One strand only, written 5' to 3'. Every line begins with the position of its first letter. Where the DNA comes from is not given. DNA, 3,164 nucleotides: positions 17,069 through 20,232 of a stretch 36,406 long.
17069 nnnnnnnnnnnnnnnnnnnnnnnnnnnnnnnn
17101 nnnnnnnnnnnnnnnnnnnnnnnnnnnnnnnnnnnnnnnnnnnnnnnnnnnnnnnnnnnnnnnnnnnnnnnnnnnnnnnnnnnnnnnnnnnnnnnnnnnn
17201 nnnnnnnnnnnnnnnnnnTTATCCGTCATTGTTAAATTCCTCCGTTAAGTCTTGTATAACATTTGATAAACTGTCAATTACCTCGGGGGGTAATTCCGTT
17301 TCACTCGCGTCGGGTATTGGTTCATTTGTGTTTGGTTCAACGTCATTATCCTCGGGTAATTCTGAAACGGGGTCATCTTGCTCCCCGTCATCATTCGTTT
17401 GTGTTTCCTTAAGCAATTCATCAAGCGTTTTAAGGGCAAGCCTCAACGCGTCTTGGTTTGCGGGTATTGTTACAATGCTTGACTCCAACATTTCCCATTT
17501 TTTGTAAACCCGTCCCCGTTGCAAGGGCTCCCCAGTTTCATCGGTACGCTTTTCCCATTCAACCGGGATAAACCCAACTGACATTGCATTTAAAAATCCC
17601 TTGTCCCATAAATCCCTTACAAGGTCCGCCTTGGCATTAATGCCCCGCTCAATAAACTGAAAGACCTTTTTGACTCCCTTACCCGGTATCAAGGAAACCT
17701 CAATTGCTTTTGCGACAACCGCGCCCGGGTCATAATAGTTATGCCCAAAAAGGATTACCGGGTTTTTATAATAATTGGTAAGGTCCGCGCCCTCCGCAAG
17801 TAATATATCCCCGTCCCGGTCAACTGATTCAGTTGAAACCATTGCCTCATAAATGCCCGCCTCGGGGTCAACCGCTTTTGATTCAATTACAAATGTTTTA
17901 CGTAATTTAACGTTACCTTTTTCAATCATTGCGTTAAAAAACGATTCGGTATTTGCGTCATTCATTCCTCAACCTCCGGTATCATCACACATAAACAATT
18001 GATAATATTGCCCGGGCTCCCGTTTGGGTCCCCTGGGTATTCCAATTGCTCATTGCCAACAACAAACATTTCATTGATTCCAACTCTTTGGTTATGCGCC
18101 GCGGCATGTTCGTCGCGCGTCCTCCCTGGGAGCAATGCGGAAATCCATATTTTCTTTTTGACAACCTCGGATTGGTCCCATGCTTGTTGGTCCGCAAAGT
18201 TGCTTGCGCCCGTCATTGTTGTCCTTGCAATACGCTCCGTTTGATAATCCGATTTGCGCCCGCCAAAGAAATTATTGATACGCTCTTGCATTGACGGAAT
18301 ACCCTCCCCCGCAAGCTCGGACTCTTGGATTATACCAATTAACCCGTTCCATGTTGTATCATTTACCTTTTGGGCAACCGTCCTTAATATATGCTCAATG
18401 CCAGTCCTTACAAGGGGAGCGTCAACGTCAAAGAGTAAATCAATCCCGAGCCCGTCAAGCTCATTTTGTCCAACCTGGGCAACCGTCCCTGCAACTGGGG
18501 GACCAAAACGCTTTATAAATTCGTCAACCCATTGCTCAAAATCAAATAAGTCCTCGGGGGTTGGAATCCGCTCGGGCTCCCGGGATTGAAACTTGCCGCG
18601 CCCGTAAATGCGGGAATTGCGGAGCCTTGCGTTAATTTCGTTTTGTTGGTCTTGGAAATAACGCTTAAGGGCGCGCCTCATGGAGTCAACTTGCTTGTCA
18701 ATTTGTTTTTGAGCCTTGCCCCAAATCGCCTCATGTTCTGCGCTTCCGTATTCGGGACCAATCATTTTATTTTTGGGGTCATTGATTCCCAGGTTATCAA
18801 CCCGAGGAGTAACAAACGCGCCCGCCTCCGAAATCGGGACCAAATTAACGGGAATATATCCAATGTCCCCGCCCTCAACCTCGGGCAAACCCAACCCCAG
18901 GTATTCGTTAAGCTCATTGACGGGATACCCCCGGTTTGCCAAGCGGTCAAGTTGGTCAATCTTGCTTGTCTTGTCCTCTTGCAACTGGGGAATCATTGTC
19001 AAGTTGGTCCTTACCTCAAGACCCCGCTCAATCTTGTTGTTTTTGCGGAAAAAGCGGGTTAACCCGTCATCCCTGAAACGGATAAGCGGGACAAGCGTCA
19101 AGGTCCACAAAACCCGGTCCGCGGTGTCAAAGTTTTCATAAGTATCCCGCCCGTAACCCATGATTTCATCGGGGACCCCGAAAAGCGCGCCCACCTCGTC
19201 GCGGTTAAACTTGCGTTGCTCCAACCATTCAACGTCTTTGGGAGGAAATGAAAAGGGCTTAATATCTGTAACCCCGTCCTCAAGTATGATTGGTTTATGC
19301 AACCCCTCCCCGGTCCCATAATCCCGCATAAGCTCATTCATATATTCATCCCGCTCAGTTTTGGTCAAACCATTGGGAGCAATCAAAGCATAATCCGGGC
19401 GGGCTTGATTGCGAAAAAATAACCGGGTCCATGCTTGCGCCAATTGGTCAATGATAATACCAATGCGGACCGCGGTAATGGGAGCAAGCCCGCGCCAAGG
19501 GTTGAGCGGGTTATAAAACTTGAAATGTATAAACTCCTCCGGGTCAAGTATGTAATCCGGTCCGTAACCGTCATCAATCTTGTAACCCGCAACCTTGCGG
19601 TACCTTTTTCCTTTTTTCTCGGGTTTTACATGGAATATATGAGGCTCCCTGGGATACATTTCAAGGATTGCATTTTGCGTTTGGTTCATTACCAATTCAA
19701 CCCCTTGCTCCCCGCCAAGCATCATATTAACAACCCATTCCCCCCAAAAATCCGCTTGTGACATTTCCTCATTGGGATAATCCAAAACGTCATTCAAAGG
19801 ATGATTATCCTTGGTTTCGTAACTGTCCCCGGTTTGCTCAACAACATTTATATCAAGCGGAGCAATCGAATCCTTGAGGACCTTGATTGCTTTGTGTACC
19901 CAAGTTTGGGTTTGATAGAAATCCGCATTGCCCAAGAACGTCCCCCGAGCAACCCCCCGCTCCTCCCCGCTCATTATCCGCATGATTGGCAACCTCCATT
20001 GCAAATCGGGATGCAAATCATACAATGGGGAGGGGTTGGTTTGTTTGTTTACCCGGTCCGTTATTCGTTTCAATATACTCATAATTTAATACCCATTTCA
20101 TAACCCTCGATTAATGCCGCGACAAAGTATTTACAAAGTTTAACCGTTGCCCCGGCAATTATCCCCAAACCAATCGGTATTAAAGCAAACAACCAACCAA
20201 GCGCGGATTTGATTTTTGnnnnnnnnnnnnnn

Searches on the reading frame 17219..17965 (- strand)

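Call 8: search_protein_families(library=phrogs, proteins=[window:17219-17965:-], max_evalue=0.001)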
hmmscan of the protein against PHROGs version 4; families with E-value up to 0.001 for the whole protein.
window:17219-17965:- (248 aa): 7 families
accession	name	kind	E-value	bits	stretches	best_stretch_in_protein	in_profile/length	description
phrog_617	-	head and packaging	2.2e-21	77.4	1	19-174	8-157/626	major head protein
phrog_80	-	head and packaging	7e-18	66.1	1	16-190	213-390/607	head maturation protease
phrog_11321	-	unknown function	3.4e-17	63.9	1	42-187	6-148/327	-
phrog_3244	-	head and packaging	9.1e-11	43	1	67-210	69-204/326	head maturation protease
phrog_4523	-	head and packaging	4.1e-06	26.8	1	70-220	73-220/644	major head and protease protein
phrog_2753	-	head and packaging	6.9e-06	26.8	1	33-187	20-155/333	head maturation protease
phrog_9644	-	head and packaging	0.00067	20.1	1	110-190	237-319/341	head maturation protease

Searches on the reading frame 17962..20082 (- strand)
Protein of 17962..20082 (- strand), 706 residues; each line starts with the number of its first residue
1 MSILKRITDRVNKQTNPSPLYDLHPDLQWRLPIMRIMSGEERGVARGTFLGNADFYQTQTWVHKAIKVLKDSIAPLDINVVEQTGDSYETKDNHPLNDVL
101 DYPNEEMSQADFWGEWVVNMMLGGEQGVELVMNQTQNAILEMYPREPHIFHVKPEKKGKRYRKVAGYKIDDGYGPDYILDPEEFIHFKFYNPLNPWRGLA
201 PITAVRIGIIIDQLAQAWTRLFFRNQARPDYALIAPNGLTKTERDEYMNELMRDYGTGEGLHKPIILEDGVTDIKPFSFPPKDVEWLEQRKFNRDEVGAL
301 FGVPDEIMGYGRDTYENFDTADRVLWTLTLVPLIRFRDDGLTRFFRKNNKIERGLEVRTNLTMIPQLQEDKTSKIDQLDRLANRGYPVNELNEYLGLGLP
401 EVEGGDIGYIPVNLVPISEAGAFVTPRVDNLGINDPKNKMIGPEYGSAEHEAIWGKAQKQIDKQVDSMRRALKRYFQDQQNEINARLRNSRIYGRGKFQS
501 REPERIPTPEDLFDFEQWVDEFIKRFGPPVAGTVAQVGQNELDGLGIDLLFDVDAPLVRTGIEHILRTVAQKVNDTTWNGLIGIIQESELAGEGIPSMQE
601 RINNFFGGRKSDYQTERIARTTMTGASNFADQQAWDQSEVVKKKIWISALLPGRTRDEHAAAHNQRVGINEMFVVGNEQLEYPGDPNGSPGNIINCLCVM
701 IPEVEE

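Call 8: search_protein_families(library=phrogs, proteins=[window:17962-20082:-], max_evalue=0.001)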
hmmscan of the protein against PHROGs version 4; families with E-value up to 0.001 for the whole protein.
window:17962-20082:- (706 aa): 17 families
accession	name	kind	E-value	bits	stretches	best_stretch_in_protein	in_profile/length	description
phrog_2662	-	head and packaging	5.1e-87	294.1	1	53-705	61-710/717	portal protein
phrog_12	-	head and packaging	6.2e-58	198.3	1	1-475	48-515/646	portal protein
phrog_2468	-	head and packaging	5.1e-41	142.1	1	466-704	30-273/303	head morphogenesis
phrog_859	-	head and packaging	1.1e-23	84.6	1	563-702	143-288/807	portal protein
phrog_3517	-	head and packaging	9.2e-21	75.5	1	597-704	216-329/371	head morphogenesis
phrog_21406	-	unknown function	9.2e-12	44.3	1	630-700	282-349/1668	-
phrog_6577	-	unknown function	3e-11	43.4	1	456-705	26-231/1066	-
phrog_5929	-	head and packaging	4.4e-11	43.5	1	221-423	10-208/228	portal protein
phrog_115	-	head and packaging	9.4e-10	39.3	1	588-706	217-320/665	minor head protein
phrog_4728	-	head and packaging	2.7e-08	34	1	583-706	190-302/591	head morphogenesis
phrog_595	-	head and packaging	2.1e-07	31.6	1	598-704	206-298/513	head maturation protease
phrog_2271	-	head and packaging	3.2e-07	29.5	1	182-314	174-304/859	portal protein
phrog_15127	-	head and packaging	1.4e-06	28.1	1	600-697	152-245/602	head protein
phrog_18477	-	head and packaging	2.6e-05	24.2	1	613-701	204-296/760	head morphogenesis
phrog_19443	-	head and packaging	0.00032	20.3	1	609-705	198-286/579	minor head protein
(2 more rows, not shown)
